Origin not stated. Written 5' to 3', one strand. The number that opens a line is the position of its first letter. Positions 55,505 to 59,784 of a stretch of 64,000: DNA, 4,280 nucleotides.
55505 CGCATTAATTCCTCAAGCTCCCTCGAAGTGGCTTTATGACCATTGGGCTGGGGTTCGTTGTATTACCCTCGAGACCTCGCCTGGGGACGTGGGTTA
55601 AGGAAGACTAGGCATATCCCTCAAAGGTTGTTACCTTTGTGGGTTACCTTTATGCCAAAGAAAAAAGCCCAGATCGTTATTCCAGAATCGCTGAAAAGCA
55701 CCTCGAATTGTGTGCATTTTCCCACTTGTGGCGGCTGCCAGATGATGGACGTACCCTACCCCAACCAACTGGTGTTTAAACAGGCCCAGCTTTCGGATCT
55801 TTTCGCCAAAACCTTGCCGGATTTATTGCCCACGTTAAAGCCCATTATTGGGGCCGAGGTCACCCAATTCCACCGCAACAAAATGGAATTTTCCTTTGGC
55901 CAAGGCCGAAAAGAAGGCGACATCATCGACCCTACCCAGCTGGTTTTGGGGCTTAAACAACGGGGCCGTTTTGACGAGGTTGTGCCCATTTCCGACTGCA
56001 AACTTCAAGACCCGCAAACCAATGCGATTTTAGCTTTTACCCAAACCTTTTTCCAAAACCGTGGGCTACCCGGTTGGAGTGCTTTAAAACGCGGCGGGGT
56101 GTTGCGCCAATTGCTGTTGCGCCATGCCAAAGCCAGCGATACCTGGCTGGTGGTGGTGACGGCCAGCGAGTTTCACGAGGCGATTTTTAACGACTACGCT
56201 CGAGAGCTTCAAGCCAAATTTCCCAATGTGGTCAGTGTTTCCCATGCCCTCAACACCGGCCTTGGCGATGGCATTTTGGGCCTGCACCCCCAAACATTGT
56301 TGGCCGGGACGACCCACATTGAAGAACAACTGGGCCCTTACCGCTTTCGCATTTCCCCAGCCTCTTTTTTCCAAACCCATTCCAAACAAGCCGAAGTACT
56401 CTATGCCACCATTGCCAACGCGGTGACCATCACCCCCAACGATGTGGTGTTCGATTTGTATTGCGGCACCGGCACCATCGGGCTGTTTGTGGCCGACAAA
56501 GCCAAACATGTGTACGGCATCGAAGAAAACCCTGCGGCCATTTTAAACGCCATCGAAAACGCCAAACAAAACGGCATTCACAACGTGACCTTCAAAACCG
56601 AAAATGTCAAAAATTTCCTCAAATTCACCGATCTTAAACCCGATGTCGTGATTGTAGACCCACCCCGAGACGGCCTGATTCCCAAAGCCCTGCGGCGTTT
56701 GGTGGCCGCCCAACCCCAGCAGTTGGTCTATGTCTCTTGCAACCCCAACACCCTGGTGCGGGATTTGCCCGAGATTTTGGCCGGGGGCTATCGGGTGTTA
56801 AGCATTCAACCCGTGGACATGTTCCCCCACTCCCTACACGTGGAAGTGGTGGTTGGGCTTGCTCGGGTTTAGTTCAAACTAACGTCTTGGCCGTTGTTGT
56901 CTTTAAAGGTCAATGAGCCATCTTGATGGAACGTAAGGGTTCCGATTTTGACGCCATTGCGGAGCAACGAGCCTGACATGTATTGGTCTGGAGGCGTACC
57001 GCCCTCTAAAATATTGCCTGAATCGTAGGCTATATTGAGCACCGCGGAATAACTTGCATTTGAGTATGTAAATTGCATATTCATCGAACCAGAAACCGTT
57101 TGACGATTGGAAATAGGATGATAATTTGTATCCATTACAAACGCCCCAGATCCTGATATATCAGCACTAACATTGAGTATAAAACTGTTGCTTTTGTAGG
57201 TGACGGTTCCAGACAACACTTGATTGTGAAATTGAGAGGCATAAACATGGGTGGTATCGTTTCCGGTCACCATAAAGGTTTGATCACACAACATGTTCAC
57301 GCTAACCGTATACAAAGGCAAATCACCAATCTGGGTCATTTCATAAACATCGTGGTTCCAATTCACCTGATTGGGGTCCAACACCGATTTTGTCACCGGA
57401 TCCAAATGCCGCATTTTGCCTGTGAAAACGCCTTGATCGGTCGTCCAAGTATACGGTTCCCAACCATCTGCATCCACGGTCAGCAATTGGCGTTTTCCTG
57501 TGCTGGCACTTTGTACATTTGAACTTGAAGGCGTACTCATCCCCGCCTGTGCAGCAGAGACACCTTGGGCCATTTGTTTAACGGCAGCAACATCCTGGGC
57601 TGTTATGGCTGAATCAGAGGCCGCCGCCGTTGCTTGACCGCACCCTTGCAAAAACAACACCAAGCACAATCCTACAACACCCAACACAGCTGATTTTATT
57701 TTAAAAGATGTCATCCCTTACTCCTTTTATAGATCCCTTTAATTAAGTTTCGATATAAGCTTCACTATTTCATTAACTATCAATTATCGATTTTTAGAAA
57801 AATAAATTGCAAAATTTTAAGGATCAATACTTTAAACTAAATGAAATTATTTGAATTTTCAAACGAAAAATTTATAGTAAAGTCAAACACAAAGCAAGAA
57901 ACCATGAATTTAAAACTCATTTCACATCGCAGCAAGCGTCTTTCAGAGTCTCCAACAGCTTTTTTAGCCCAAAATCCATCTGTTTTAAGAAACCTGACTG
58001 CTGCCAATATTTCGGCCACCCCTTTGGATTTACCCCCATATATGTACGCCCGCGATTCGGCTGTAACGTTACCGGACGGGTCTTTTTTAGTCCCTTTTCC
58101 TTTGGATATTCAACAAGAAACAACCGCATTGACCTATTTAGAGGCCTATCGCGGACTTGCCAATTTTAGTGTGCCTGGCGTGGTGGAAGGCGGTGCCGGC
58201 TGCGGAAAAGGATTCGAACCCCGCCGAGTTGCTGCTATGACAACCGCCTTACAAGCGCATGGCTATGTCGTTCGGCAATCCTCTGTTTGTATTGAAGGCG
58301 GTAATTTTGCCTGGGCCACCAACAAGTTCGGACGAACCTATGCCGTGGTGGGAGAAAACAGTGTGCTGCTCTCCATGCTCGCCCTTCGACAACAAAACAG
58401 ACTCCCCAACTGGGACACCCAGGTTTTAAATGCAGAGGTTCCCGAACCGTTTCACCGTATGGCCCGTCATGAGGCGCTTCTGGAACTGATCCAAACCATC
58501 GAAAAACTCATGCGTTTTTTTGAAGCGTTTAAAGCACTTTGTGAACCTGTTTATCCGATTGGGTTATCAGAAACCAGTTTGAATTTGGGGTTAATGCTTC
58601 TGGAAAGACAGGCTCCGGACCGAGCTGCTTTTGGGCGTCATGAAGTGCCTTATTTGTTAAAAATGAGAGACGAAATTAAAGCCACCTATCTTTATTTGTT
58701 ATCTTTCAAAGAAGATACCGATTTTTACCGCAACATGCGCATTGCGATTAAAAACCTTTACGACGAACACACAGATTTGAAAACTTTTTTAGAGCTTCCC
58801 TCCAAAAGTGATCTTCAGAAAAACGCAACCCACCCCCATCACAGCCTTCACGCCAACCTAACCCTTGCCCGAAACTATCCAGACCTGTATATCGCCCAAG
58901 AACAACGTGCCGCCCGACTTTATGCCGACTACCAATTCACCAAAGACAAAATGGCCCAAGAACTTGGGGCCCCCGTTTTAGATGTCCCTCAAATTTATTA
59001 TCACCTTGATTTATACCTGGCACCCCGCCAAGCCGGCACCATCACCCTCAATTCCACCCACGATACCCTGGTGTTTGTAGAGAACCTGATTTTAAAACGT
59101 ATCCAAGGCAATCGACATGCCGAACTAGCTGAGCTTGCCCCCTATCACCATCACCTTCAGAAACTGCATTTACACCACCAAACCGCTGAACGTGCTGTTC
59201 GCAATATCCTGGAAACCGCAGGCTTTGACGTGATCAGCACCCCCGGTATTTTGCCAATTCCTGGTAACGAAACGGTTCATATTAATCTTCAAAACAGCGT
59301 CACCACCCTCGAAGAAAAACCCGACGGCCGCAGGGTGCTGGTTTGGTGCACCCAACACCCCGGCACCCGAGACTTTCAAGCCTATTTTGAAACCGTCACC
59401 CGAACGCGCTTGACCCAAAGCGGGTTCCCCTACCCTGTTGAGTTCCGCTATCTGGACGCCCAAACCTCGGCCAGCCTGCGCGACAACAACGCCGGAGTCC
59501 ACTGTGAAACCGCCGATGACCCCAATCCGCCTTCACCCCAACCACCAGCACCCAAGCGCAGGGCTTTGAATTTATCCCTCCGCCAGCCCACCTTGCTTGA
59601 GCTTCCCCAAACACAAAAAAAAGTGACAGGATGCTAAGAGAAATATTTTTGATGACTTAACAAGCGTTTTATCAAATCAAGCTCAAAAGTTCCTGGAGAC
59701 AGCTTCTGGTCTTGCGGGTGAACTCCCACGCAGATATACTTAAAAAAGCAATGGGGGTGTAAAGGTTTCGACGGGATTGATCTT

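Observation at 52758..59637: Three tandem, divergent paralogs with pentein-fold (guanidino-group-modifying enzyme) motif order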

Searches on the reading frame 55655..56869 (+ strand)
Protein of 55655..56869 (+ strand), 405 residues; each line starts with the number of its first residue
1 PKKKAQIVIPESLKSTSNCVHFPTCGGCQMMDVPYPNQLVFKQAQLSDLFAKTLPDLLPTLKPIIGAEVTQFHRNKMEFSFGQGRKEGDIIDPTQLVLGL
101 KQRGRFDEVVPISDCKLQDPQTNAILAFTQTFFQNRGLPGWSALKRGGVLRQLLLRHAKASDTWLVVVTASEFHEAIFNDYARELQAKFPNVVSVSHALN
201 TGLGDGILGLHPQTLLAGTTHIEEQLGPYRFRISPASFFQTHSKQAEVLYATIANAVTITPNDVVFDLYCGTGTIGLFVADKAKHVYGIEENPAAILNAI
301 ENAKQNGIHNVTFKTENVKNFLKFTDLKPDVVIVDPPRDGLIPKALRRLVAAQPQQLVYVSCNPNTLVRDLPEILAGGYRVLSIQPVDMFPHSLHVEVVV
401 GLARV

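Call 21: search_protein_families(library=pfam, proteins=[window:55655-56869:+], max_evalue=0.001)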
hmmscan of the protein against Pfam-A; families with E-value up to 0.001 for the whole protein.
window:55655-56869:+ (405 aa): 10 families
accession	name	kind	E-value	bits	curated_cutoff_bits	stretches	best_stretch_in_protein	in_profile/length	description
PF05958.17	tRNA_U5-meth_tr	-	8.3e-16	58.4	23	1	229-404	170-356/357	tRNA (Uracil-5-)-methyltransferase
PF13847.12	Methyltransf_31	-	9.5e-14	51.7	27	1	260-344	2-82/145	Methyltransferase domain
PF05175.20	MTS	-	8e-09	35.8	23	1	252-338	26-109/170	Methyltransferase small domain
PF02475.24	TRM5-TYW2_MTfase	-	7.6e-08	32.9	28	1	229-334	8-110/164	TRM5/TYW2 methyltransferase domain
PF03602.21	Cons_hypoth95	-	1.9e-07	31.4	24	1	248-363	31-153/182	Conserved hypothetical protein 95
PF13649.12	Methyltransf_25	-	3.2e-07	31.4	27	1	265-334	1-70/97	Methyltransferase domain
PF09445.16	Methyltransf_15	-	1.6e-05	25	22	1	264-340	3-83/165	RNA cap guanine-N2 methyltransferase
PF01555.25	N6_N4_Mtase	-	4.2e-05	24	26.7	1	259-296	179-216/221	DNA methylase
PF06325.19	PrmA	-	0.00012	22.1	22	1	260-333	160-231/296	Ribosomal protein L11 methyltransferase (PrmA)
PF13679.12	Methyltransf_32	-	0.00063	20.2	27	0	244-362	4-135/143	Methyltransferase domain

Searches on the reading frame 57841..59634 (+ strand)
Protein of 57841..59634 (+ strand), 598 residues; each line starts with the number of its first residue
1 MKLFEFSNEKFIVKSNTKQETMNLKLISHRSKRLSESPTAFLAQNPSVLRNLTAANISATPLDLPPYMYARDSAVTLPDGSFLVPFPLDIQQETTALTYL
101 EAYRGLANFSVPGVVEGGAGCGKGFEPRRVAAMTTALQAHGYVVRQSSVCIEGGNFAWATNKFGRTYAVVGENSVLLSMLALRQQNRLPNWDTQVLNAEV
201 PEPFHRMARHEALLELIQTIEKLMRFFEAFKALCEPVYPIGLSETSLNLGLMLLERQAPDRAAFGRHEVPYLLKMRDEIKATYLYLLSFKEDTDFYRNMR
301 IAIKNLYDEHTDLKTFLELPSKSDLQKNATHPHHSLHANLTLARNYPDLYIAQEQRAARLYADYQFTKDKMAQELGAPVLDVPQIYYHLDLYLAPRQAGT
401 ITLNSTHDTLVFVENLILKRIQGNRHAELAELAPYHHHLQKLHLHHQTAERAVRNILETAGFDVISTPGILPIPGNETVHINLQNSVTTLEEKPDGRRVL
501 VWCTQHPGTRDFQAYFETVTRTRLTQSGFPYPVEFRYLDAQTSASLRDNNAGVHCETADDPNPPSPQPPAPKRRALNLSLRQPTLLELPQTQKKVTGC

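Call 5: search_protein_families(library=pfam, proteins=[window:57841-59634:+], max_evalue=10)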
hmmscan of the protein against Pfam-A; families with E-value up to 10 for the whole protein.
window:57841-59634:+ (598 aa): 0 families

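Call 6: search_protein_families(library=ncbifam, proteins=[window:57841-59634:+], max_evalue=10)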
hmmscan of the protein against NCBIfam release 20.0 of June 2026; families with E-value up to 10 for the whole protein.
window:57841-59634:+ (598 aa): 0 families

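Call 14: find_homologous_proteins(query=window:57841-59634:+, max_evalue=0.001)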
Query window:57841-59634:+ (598 aa): 1 proteins with E <= 0.001 among 8000 candidates.
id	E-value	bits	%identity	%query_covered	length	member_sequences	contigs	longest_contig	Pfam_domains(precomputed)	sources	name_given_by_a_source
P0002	0.0e+0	1321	100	96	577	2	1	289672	-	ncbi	ncbi:MAG: hypothetical protein AB7F28_03915 [Candidatus Margulisiibacteriota bacterium]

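Call 62: search_protein_families(library=padloc, proteins=[window:57841-59634:+], max_evalue=1)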
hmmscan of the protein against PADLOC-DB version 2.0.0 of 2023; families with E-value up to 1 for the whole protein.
window:57841-59634:+ (598 aa): 0 families
